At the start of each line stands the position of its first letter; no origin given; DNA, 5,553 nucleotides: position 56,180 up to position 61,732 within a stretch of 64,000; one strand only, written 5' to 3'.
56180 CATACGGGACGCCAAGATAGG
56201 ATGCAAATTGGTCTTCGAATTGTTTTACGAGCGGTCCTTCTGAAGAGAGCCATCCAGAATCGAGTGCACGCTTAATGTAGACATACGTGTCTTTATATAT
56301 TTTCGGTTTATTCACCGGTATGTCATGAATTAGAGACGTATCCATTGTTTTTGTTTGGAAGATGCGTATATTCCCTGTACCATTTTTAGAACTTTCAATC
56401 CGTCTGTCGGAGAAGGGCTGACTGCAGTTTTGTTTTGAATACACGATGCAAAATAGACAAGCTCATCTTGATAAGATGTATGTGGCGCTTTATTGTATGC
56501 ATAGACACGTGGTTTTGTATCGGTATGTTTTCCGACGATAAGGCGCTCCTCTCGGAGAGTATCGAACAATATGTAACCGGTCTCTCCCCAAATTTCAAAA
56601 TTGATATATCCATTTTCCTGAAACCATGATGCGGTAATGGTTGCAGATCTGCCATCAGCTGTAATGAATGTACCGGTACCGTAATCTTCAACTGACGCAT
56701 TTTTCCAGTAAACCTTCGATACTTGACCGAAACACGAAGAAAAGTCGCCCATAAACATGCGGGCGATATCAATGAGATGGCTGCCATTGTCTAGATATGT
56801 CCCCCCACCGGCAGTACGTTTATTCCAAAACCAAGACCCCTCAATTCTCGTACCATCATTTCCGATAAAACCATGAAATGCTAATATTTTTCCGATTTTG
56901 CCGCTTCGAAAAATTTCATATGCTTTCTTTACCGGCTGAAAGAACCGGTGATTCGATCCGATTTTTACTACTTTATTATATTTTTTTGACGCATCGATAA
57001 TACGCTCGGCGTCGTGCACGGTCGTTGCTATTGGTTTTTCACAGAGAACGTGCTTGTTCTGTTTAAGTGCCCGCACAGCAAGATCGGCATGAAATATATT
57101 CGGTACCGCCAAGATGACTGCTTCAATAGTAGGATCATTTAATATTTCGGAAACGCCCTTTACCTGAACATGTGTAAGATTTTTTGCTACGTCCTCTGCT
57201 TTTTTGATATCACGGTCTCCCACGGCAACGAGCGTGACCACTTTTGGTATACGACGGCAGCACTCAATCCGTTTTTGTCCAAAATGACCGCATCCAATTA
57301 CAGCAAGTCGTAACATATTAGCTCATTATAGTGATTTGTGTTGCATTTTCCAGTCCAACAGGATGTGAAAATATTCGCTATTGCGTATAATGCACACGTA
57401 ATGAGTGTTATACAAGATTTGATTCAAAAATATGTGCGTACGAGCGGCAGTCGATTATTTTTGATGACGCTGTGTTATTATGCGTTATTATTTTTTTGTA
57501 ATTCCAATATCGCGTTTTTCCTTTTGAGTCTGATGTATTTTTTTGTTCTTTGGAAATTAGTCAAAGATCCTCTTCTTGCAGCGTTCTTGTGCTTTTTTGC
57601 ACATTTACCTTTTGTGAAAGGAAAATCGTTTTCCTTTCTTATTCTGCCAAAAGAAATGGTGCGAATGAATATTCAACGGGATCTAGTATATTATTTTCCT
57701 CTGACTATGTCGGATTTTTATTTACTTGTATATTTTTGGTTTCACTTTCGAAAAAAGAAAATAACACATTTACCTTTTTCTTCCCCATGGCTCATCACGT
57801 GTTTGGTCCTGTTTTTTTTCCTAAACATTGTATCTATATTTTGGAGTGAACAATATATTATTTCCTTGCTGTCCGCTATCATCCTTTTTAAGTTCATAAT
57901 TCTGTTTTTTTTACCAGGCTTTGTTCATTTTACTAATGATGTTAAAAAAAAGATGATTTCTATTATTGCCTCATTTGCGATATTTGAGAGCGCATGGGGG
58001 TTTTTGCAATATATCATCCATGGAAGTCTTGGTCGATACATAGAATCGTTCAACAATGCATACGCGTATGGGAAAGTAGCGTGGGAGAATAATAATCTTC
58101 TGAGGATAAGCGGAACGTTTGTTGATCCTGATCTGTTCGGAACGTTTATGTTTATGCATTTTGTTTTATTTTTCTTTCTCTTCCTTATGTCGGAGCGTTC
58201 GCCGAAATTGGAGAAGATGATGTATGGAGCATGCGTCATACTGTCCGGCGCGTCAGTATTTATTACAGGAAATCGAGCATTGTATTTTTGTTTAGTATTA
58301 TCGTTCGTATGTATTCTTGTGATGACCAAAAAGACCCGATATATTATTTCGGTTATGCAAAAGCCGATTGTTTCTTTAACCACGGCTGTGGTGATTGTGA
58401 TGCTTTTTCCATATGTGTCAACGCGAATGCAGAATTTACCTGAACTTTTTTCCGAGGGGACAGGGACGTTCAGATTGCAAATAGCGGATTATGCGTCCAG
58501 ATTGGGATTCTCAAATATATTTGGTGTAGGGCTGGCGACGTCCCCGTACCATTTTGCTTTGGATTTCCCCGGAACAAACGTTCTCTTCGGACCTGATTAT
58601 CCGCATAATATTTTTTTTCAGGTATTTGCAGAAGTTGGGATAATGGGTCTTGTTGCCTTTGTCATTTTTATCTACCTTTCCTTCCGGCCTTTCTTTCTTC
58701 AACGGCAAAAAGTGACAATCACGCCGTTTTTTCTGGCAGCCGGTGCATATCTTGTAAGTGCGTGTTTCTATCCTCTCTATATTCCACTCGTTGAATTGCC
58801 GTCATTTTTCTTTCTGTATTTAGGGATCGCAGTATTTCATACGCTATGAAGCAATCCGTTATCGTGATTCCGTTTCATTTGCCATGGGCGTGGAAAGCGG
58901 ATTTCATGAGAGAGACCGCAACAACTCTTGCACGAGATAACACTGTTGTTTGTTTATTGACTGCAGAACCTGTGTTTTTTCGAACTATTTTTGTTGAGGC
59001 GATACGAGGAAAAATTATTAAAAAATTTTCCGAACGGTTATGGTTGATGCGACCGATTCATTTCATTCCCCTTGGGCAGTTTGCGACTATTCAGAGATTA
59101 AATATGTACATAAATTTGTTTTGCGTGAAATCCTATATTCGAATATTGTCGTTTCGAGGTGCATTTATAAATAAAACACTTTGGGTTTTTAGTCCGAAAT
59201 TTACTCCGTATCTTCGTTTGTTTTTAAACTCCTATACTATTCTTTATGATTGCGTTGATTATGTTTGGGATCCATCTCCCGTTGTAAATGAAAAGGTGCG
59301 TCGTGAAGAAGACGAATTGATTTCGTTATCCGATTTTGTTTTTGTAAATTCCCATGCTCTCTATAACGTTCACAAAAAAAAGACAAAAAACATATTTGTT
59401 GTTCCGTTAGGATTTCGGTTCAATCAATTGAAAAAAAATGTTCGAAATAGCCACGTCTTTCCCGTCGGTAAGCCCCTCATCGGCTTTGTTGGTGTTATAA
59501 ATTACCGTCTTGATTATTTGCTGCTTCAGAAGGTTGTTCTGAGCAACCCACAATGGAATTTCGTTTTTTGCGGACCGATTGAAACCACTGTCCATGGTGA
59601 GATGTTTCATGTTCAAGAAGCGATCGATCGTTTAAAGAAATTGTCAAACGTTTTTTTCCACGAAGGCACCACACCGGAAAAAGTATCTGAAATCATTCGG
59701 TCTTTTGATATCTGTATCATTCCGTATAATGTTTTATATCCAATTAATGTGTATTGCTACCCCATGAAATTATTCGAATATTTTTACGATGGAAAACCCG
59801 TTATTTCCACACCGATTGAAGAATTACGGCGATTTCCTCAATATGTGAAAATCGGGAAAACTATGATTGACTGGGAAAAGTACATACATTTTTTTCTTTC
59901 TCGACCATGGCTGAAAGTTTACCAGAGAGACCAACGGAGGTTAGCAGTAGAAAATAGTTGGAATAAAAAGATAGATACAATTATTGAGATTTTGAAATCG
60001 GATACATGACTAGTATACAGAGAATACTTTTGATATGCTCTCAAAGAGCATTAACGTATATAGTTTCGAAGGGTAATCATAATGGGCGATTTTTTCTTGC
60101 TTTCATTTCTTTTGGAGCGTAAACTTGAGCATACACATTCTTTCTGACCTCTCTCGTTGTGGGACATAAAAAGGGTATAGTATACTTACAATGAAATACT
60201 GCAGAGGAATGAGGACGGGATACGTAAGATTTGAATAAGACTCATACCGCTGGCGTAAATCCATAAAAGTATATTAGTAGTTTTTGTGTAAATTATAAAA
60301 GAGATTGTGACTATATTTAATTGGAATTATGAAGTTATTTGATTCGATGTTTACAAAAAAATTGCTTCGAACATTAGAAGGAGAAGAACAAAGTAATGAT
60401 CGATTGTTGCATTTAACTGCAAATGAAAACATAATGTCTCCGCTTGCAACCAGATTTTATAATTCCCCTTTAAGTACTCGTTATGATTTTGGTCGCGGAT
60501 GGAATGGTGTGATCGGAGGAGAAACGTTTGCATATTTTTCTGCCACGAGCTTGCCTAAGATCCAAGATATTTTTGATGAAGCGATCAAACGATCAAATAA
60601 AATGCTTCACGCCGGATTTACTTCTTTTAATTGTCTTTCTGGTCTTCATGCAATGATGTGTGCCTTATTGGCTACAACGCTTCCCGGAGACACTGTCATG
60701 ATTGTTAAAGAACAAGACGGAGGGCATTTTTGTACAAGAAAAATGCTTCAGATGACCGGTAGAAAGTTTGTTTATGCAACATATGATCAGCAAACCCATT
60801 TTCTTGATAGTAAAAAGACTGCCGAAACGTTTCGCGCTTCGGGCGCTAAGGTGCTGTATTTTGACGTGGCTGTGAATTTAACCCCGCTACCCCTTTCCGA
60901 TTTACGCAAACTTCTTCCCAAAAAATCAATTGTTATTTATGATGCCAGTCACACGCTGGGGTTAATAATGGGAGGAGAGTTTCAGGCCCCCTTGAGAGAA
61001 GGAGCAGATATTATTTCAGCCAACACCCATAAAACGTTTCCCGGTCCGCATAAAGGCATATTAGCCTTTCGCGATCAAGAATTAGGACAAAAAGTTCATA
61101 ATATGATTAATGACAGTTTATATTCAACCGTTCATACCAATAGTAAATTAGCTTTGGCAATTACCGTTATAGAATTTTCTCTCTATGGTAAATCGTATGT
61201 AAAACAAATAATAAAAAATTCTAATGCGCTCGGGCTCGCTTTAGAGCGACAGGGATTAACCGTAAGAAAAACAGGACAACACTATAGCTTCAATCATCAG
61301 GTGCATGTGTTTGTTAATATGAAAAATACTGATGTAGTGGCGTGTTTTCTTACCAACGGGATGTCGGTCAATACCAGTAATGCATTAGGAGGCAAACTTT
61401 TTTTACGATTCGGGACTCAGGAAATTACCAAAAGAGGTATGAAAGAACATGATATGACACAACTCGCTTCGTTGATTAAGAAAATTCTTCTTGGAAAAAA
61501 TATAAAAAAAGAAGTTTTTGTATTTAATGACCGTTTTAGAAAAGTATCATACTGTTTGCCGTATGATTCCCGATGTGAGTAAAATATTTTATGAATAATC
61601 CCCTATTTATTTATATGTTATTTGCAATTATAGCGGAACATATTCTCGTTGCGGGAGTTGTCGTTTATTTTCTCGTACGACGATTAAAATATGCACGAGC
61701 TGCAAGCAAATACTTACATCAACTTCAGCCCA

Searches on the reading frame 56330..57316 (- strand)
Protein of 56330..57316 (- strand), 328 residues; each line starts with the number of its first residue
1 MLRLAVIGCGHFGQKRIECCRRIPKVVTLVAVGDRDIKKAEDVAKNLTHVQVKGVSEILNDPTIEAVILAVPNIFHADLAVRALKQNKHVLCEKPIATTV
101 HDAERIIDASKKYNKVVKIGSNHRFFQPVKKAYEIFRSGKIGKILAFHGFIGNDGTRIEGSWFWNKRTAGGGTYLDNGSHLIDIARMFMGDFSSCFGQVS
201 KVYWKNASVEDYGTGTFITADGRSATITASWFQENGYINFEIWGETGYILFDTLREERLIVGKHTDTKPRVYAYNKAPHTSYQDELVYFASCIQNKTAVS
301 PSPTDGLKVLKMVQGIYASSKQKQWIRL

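Call 45: search_protein_families(library=pfam, proteins=[window:56330-57316:-], max_evalue=0.001)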
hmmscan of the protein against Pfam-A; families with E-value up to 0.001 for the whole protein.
window:56330-57316:- (328 aa): 3 families
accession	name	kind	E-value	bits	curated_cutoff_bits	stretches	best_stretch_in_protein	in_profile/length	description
PF01408.29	GFO_IDH_MocA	-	2e-28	99.9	24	1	3-120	2-119/120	Oxidoreductase family, NAD-binding Rossmann fold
PF22725.1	GFO_IDH_MocA_C3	-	1e-24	87.4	27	1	130-249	2-123/124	GFO/IDH/MocA C-terminal domain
PF02894.22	GFO_IDH_MocA_C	-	1.5e-18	67.8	22.9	1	138-328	6-218/218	Oxidoreductase family, C-terminal alpha/beta domain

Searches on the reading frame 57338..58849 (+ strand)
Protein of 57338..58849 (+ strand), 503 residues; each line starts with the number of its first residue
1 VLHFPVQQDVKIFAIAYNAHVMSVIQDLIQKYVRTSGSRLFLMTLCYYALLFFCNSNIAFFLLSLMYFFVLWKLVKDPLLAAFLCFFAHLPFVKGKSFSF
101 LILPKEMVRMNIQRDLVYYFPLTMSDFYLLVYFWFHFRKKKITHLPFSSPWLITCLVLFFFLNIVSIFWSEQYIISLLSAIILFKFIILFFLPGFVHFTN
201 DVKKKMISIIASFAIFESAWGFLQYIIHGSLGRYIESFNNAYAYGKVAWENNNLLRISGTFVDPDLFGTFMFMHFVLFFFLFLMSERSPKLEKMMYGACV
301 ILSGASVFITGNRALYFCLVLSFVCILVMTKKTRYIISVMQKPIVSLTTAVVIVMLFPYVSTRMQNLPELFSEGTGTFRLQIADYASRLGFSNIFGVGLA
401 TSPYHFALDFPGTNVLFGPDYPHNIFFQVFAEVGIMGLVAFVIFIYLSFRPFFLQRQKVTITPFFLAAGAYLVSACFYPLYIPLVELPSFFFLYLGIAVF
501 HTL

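Call 45: search_protein_families(library=pfam, proteins=[window:57338-58849:+], max_evalue=0.001)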
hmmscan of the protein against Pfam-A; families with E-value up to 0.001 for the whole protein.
window:57338-58849:+ (503 aa): 1 family
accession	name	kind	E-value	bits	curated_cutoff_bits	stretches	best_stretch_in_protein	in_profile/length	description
PF04932.20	Wzy_C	-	3.3e-13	50.1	31.7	1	299-442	2-149/149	O-Antigen ligase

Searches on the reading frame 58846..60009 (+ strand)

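Call 45: search_protein_families(library=pfam, proteins=[window:58846-60009:+], max_evalue=0.001)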
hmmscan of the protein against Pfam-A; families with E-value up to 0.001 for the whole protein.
window:58846-60009:+ (387 aa): 2 families
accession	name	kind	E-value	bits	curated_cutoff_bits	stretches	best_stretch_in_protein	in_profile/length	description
PF00534.26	Glycos_transf_1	-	4.1e-07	30.1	26.4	1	197-325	3-125/172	Glycosyl transferases group 1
PF13692.12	Glyco_trans_1_4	-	2.6e-06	28.2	27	1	210-327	2-111/142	Glycosyl transferases group 1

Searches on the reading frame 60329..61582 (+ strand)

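Call 45: search_protein_families(library=pfam, proteins=[window:60329-61582:+], max_evalue=0.001)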
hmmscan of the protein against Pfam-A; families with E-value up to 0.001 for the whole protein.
window:60329-61582:+ (417 aa): 1 family
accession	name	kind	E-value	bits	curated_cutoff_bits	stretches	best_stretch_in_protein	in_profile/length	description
PF00464.25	SHMT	-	1e-19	70.9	27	1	10-383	6-399/399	Serine hydroxymethyltransferase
